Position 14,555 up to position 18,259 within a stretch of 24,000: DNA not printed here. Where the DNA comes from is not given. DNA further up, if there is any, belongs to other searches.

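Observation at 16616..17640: CheA carries three near-identical tandem P2-like modules between HPt and the dimerisation domain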

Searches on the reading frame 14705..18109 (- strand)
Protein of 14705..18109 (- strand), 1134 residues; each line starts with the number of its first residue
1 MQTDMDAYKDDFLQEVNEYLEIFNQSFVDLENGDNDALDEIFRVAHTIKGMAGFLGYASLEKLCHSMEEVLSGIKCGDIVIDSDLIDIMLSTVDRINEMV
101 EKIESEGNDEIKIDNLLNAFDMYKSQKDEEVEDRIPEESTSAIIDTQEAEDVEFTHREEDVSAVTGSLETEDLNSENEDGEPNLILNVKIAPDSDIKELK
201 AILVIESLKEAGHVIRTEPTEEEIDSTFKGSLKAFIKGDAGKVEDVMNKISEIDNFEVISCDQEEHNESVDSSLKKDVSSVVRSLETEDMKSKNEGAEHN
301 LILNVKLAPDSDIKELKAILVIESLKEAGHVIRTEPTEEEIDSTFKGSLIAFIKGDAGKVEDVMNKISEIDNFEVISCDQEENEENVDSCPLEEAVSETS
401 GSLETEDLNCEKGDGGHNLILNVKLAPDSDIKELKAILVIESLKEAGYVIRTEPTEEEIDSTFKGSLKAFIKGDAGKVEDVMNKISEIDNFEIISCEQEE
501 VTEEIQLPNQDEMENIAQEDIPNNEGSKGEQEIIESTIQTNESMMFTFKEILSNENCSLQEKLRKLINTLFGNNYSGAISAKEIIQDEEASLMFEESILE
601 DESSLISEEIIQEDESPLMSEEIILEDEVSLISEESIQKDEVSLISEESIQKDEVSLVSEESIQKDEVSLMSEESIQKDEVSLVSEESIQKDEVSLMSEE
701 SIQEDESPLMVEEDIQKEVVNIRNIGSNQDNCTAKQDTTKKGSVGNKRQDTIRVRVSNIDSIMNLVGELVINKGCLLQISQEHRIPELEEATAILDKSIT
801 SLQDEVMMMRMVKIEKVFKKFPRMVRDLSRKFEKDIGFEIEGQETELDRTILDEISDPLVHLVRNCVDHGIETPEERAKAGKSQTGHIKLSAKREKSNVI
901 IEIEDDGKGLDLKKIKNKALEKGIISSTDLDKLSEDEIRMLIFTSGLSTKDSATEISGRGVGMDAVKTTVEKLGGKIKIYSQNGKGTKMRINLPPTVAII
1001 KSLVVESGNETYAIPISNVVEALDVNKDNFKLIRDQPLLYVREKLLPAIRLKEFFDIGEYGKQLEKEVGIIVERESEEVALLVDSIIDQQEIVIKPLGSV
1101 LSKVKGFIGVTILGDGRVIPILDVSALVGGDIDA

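Call 3: search_protein_families(library=pfam, proteins=[window:14705-18109:-], max_evalue=10)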
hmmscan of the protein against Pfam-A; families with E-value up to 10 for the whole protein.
window:14705-18109:- (1134 aa): 10 families
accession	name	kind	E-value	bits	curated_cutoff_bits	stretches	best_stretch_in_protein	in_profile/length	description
PF07194.16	P2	-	3.5e-36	123.5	23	3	187-258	5-79/81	P2 response regulator binding domain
PF01584.24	CheW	-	7.1e-26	90.9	23.5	1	1003-1128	3-134/138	CheW-like domain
PF02518.31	HATPase_c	-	1.7e-17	64.3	26.4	1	856-995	3-109/111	Histidine kinase-, DNA gyrase B-, and HSP90-like ATPase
PF01627.28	Hpt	-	2.7e-17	63.2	24.6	1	9-104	3-82/84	Hpt domain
PF02895.20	H-kinase_dim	-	2.8e-14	53.7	23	1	750-809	2-68/68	Signal transducing histidine kinase, homodimeric domain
PF11792.14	Baculo_LEF5_C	-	0.074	13.2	24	1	484-516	1-33/42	Baculoviridae late expression factor 5 C-terminal domain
PF25533.1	Lysostaphin_N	-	0.13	12.8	60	1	619-706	6-93/103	Lysostaphin, N-terminal domain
PF22186.1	HI1480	-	0.13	12.8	24.5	0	667-723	26-82/144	Hypothetical protein HI1480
PF01895.24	PhoU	-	0.22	12.4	23.5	2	224-258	8-42/89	PhoU domain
PF18443.6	Tli4_N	-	2.2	8.9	26.5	1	581-666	28-114/138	Tle cognate immunity protein 4 N-terminal domain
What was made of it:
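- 17729..18109 (-): P1/Hpt domain, aa 1-127; phospho-accepting His46 in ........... Pfam Hpt at aa 9-104, E 2.7e-17 (call 3).
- On CheA chemotaxis histidine kinase (class F1): Pfam Hpt, E 2.7e-17, aa 9-104 (call 3).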

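Call 4: search_protein_families(library=ncbifam, proteins=[window:14705-18109:-], max_evalue=10)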
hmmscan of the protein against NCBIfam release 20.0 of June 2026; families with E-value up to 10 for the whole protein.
window:14705-18109:- (1134 aa): 18 families
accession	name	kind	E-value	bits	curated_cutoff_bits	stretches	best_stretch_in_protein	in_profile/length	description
NF041336.1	CheA_Halo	equivalog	1.8e-160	535.8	950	4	607-1127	150-666/666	chemotaxis protein CheA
NF007835.0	PRK10547.1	equivalog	5e-113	379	793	2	607-1127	138-656/670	chemotaxis protein CheA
NF008298.1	PRK11086.1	subfamily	3.6e-09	35.6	520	2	940-994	475-524/529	DcuS/MalK family sensor histidine kinase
NF011874.0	PRK15347.1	equivalog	2.4e-08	32.5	852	3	953-995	572-614/921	two component system sensor kinase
NF007688.0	PRK10364.1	equivalog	2.9e-07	29.6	479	2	942-996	403-452/460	two-component system sensor histidine kinase ZraS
TIGR02916.1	PEP_his_kin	equivalog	1.4e-06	27.2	300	2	954-994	639-679/679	XrtA/PEP-CTERM system histidine kinase PrsK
TIGR02966.1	phoR_proteo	equivalog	1.8e-05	23.9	334.2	2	952-992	292-332/333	phosphate regulon sensor histidine kinase PhoR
NF007004.0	PRK09467.1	equivalog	4.6e-05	22.4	415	2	950-995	391-436/440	two-component system sensor histidine kinase EnvZ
NF008649.0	PRK11644.1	equivalog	0.00011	21.1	408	2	930-995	435-496/499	signal transduction histidine-protein kinase/phosphatase UhpB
NF010411.0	PRK13837.1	equivalog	0.00011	20.4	647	1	957-1000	637-680/828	two-component system VirA-like sensor kinase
NF008509.0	PRK11426.1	equivalog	0.0002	21.3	243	1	464-494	5-35/132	hypothetical protein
NF008235.0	PRK11006.1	equivalog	0.014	14.3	390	1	953-998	381-426/431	phosphate regulon sensor histidine kinase PhoR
NF052574.1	HisKinEspCMyxo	equivalog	0.036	12.2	1200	1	940-998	585-640/785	serine histidine kinase EspC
NF047405.1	SensHisKinSapS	equivalog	0.038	13.4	550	1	934-994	273-332/341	two-component system sensor histidine kinase SapS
NF038348.1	T2SS_HK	subfamily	0.091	11.1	450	1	934-994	515-572/574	histidine kinase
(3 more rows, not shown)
